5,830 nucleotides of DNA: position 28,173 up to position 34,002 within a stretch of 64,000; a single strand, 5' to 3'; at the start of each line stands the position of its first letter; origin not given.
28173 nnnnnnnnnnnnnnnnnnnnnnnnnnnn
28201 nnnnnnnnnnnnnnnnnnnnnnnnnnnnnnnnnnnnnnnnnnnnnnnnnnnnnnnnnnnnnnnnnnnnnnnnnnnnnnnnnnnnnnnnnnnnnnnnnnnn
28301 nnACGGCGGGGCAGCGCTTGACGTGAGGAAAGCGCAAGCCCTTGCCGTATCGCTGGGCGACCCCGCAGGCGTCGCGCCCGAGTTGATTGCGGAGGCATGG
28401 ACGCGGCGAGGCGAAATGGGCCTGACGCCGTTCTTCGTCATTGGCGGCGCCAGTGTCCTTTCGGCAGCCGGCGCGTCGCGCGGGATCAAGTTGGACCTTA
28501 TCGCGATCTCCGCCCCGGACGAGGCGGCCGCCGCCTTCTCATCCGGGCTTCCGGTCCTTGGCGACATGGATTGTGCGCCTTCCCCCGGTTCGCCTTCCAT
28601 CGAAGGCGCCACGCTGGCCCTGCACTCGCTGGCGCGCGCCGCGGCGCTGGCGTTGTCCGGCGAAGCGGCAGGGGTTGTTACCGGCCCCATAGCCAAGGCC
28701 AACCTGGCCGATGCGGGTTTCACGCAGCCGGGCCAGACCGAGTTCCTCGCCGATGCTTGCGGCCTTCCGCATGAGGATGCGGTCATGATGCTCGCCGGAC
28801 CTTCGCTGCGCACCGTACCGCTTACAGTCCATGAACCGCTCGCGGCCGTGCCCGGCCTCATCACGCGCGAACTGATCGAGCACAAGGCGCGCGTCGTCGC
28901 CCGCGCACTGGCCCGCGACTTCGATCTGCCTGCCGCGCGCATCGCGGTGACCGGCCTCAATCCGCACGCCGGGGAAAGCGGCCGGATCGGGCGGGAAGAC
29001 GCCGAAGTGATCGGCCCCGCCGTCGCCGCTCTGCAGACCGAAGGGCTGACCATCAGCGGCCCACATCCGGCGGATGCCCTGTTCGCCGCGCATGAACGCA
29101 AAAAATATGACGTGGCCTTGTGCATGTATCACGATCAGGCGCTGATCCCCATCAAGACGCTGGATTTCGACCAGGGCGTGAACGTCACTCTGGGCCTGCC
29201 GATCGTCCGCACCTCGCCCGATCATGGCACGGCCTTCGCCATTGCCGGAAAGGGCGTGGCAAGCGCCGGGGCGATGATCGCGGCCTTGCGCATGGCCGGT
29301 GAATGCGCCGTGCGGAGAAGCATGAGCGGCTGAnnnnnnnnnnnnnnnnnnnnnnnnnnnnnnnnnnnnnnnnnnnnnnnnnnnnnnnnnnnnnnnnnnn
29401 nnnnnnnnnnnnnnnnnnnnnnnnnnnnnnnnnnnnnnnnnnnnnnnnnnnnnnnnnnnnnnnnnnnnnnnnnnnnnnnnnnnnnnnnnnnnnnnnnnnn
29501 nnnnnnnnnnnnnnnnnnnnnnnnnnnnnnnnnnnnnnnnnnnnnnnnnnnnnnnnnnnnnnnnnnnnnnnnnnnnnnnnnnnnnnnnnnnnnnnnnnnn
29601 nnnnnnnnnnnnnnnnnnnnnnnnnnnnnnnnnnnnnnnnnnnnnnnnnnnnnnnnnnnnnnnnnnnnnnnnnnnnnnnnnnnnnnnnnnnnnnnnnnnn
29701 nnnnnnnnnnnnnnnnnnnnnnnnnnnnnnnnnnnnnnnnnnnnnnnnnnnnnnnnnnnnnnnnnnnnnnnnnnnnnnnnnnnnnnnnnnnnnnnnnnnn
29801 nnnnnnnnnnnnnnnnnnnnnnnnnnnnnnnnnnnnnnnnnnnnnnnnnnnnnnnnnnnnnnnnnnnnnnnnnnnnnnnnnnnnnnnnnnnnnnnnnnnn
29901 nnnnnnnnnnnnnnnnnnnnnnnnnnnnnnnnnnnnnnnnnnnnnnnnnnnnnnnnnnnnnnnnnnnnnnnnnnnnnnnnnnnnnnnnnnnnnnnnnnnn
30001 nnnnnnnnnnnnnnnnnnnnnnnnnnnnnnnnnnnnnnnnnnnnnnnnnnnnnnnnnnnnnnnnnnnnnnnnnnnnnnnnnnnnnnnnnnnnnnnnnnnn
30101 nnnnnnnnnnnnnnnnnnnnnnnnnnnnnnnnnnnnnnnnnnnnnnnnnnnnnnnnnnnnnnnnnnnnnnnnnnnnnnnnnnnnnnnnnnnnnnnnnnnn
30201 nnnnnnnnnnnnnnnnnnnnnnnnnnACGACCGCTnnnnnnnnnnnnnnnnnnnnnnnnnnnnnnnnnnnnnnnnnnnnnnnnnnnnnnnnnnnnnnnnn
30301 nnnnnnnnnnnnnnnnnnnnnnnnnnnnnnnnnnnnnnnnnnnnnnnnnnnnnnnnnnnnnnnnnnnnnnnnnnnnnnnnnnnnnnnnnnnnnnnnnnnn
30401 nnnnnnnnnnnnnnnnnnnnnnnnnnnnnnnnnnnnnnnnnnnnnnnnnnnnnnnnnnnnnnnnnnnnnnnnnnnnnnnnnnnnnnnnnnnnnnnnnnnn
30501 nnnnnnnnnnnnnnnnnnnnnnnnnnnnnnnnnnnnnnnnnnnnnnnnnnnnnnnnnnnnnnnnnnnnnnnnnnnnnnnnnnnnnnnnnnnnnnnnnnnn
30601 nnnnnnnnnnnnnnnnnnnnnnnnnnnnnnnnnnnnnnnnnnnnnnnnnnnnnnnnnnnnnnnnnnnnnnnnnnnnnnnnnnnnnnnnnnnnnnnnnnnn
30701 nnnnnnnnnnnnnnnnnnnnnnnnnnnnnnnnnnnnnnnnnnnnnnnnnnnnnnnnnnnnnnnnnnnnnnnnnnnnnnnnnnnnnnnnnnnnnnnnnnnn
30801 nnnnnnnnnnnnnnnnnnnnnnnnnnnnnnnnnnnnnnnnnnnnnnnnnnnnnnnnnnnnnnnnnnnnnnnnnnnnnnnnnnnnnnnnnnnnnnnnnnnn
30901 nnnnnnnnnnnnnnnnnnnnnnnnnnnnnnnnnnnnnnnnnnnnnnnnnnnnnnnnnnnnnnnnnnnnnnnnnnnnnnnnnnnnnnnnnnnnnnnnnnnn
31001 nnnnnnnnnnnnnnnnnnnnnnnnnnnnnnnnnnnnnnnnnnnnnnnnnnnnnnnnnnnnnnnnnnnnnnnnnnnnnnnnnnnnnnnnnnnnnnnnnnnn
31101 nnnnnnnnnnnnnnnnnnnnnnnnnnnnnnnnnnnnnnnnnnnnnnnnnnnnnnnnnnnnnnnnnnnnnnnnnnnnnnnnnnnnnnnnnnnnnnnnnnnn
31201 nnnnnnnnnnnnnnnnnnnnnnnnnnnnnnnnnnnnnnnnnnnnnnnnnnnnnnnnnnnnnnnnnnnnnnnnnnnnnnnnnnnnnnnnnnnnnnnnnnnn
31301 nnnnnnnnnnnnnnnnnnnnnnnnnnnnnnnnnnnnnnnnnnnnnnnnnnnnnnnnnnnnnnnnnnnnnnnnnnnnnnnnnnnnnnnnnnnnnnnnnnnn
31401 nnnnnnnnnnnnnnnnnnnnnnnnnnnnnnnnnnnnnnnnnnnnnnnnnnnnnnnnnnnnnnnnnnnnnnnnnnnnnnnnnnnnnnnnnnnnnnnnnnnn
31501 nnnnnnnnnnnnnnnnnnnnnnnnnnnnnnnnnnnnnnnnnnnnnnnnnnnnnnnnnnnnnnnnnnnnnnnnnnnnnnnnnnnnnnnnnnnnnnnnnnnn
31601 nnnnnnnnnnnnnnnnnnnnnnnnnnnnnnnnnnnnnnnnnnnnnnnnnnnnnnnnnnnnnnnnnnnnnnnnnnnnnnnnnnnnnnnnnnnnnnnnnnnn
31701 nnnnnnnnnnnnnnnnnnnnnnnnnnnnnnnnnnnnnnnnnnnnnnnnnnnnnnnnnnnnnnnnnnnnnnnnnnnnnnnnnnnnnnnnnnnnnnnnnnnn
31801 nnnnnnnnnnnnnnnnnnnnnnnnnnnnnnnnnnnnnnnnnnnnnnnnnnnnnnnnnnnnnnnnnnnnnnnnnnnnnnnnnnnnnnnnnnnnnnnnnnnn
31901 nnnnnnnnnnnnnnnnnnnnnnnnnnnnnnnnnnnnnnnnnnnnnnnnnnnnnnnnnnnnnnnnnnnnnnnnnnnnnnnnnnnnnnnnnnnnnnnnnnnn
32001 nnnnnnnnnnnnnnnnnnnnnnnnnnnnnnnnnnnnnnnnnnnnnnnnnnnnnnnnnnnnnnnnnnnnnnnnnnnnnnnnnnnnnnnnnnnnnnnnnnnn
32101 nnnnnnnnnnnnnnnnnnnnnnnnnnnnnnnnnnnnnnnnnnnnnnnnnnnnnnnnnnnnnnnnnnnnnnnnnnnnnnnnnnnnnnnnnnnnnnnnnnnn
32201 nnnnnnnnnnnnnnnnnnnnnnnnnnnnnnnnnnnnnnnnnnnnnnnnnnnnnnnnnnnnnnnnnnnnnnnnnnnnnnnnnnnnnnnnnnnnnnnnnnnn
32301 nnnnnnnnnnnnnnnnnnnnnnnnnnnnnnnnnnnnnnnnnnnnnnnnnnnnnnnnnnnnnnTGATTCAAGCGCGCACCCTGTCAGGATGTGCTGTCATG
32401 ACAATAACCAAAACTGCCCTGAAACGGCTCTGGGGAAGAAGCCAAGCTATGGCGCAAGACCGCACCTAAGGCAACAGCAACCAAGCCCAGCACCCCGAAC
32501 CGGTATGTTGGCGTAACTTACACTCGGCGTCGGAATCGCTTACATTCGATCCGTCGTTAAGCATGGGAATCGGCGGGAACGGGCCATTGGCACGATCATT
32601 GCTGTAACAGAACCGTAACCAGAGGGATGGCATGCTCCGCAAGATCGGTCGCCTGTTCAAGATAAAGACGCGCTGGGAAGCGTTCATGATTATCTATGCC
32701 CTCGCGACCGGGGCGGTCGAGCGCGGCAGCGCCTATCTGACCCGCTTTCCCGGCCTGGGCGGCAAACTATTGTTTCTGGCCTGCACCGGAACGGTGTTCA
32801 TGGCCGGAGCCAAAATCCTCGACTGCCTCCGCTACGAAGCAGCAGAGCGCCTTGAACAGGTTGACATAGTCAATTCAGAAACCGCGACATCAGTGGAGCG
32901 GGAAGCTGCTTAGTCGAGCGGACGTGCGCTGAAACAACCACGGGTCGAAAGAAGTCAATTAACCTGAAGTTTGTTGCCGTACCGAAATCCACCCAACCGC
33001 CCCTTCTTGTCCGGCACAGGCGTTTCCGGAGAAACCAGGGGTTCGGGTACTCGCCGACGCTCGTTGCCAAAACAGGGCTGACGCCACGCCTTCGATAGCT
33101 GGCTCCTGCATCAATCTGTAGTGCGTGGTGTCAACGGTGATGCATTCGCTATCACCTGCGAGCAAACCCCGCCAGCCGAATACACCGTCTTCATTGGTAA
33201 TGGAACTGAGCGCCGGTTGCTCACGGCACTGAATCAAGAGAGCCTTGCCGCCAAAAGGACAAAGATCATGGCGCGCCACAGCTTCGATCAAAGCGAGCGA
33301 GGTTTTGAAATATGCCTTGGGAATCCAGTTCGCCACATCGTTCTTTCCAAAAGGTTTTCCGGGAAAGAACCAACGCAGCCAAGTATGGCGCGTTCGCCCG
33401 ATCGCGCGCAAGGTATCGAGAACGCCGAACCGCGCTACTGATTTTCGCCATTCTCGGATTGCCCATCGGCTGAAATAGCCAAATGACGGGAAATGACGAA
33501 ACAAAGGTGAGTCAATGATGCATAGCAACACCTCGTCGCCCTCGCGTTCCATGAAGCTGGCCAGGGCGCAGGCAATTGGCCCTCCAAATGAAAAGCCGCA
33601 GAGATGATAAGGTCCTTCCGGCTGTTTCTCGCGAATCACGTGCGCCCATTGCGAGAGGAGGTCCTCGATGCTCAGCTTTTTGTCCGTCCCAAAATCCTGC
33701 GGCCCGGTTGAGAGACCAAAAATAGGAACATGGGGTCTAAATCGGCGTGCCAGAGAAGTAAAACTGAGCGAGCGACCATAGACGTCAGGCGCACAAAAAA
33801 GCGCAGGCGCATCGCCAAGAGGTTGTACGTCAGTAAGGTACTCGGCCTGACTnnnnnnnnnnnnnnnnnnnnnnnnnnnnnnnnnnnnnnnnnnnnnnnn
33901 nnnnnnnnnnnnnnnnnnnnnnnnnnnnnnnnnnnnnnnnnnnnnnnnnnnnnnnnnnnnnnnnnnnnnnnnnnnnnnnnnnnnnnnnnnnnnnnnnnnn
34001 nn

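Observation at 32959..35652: Orphan single-module A-T-TE synthetase with an unusual specificity code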

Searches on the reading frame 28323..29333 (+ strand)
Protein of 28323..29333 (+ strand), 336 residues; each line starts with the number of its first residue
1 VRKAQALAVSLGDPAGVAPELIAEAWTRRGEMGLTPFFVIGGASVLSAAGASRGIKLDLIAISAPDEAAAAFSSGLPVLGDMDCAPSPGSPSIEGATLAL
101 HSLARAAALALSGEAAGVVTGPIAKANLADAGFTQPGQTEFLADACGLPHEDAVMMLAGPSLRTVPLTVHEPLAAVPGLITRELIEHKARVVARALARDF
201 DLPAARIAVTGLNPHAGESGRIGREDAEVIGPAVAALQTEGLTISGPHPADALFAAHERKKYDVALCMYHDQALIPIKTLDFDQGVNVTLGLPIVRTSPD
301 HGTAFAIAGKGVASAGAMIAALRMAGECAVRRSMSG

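Call 6: search_protein_families(library=pfam, proteins=[window:28323-29333:+], max_evalue=0.001)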
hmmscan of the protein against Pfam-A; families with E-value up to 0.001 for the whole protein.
window:28323-29333:+ (336 aa): 1 family
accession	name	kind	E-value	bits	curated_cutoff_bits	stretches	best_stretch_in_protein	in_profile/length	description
PF04166.17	PdxA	-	4e-97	325.5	27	1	38-325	6-286/286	Pyridoxal phosphate biosynthetic protein PdxA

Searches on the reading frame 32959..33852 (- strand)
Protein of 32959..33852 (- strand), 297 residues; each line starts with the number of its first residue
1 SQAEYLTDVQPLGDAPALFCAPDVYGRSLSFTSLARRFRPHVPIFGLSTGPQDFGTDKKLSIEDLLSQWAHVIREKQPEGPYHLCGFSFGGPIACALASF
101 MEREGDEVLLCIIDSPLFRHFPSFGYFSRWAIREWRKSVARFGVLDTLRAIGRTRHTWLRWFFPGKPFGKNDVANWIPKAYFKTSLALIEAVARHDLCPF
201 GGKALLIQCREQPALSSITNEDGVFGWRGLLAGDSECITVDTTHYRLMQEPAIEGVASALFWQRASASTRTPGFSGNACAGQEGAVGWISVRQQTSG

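Call 30: search_solved_structures(query=window:32959-33852:-, max_evalue=1, show_alignments=2)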
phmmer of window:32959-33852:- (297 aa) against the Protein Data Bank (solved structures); distinct sequences matched with E-value up to 1: 37.
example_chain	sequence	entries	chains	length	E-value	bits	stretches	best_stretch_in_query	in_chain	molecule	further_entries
7crn_A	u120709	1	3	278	1.3e-12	50.8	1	6-114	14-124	Non-ribosomal peptide synthetase 4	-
7dxo_A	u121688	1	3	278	3.3e-12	49.4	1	6-114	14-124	Non-ribosomal peptide synthetase 4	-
3ils_A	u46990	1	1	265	1.5e-10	43.9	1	12-118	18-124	Aflatoxin biosynthesis polyketide synthase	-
3tej_A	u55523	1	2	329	1.3e-09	40.9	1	13-110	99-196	Enterobactin synthase component F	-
2roq_A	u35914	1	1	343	1.4e-09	40.8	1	13-110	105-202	Enterobactin synthetase component F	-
6ojc_A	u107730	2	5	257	3.4e-09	39.5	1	5-124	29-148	NocB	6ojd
8cg4_A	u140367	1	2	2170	8.6e-09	38.2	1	13-118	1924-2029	Norsolorinic acid synthase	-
5ja1_A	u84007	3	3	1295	9.5e-09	38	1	13-110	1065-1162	Enterobactin synthase component F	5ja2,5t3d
2cb9_A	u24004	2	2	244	1.6e-06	30.7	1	17-113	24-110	FENGYCIN SYNTHETASE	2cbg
4z49_A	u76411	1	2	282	2.5e-05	26.8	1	17-103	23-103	Fatty acid synthase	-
3tjm_A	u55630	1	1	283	2.6e-05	26.8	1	17-103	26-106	Fatty acid synthase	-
1xkt_A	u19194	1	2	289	2.6e-05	26.7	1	17-103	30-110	fatty acid synthase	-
7mhd_A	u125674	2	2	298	2.7e-05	26.7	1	17-103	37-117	Fatty acid synthase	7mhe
2px6_A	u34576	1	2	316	3.1e-05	26.5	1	17-103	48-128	Thioesterase domain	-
9cfj_A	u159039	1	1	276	3.7e-05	26.3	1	16-107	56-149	FluC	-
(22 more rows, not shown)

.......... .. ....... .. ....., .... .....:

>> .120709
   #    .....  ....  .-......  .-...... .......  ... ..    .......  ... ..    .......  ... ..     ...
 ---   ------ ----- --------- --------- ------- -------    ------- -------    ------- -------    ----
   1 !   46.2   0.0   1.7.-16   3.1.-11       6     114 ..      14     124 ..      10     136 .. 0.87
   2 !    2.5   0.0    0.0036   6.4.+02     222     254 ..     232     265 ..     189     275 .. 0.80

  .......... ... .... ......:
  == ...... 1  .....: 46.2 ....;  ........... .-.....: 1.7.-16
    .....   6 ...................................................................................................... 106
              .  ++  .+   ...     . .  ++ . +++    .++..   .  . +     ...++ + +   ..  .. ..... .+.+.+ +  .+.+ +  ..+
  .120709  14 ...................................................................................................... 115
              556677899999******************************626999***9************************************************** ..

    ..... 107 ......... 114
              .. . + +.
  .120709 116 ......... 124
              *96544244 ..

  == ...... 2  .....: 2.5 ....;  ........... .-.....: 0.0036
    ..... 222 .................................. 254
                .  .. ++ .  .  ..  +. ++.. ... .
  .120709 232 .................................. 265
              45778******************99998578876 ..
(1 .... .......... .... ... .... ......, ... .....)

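Call 31: search_protein_families(library=ncbifam, proteins=[window:32959-33852:-], max_evalue=0.1)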
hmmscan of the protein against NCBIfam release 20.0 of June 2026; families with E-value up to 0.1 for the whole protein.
window:32959-33852:- (297 aa): 3 families
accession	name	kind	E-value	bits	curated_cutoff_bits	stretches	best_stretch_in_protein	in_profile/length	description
NF007605.2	PRK10252.1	equivalog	1.1e-10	39.7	2400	1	13-110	1063-1161/1292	enterobactin non-ribosomal peptide synthetase EntF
NF040607.1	mycolic_Pks13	equivalog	1.3e-07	29.5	2100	1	25-113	1433-1514/1680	polyketide synthase Pks13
TIGR03695.1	menH_SHCHC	equivalog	0.018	14.5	208.55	0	57-103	48-94/252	2-succinyl-6-hydroxy-2,4-cyclohexadiene-1-carboxylate synthase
